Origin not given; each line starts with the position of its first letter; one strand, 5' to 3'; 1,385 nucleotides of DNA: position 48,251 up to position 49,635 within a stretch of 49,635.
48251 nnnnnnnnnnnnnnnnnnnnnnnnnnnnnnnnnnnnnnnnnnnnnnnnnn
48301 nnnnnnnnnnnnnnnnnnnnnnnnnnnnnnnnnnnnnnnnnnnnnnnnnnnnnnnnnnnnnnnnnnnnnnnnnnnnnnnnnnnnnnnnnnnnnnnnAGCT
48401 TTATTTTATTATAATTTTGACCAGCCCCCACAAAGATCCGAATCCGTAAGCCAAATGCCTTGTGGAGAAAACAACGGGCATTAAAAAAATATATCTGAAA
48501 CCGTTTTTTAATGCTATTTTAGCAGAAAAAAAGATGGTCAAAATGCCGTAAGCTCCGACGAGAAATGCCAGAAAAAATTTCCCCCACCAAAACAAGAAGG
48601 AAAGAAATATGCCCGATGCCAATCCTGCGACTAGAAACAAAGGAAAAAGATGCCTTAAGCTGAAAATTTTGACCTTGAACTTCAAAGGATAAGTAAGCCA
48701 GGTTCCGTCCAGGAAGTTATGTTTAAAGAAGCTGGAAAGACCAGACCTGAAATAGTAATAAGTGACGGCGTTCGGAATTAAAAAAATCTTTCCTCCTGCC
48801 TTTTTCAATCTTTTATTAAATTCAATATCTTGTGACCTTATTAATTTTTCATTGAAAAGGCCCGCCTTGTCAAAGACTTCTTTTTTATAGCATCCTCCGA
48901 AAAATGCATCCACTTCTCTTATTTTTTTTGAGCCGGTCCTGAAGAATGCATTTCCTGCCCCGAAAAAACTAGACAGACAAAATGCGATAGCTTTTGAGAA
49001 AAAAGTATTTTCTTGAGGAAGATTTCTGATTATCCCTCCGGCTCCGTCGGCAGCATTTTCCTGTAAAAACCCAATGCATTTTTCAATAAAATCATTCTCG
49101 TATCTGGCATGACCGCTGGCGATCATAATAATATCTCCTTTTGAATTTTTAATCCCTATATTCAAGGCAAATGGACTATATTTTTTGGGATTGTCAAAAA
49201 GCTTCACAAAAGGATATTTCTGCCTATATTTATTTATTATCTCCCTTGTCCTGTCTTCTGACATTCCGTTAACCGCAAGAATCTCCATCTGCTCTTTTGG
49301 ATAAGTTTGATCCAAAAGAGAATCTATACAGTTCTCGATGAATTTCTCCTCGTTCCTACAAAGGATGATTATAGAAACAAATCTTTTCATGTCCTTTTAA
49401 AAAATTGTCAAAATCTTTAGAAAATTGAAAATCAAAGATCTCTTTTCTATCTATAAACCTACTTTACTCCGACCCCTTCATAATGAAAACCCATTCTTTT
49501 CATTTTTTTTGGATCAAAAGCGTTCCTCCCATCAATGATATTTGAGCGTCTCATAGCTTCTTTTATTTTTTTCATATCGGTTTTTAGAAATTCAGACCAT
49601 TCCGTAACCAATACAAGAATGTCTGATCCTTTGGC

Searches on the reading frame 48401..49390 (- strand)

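Call 6: search_protein_families(library=pfam, proteins=[window:48401-49390:-], max_evalue=0.01)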
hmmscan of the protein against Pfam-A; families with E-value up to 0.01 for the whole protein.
window:48401-49390:- (329 aa): 4 families
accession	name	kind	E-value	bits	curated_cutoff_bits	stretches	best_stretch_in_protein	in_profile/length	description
PF00535.33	Glycos_transf_2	-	4e-26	92.4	23.3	1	6-149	1-143/168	Glycosyl transferase family 2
PF13641.12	Glyco_tranf_2_3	-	9e-11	42.7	27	1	5-225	3-224/230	Glycosyltransferase like family 2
PF13632.12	Glyco_trans_2_3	-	2e-05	24.9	27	1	98-284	12-195/198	Glycosyl transferase family group 2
PF10111.15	Glyco_tranf_2_2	-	0.00019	21.5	27.3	1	7-111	2-113/276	Glycosyltransferase like family 2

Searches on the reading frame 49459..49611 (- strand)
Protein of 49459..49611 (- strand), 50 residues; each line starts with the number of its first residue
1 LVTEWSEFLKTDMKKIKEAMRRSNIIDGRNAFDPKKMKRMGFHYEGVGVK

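Call 48: search_protein_families(library=pfam, proteins=[window:49459-49611:-], max_evalue=0.00001)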
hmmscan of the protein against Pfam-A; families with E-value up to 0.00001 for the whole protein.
window:49459-49611:- (50 aa): 1 family
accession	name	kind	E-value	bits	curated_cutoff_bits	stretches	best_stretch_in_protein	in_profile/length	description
PF03720.21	UDPG_MGDP_dh_C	-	5.4e-06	27.2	30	1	2-34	71-103/103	UDP-glucose/GDP-mannose dehydrogenase family, UDP binding domain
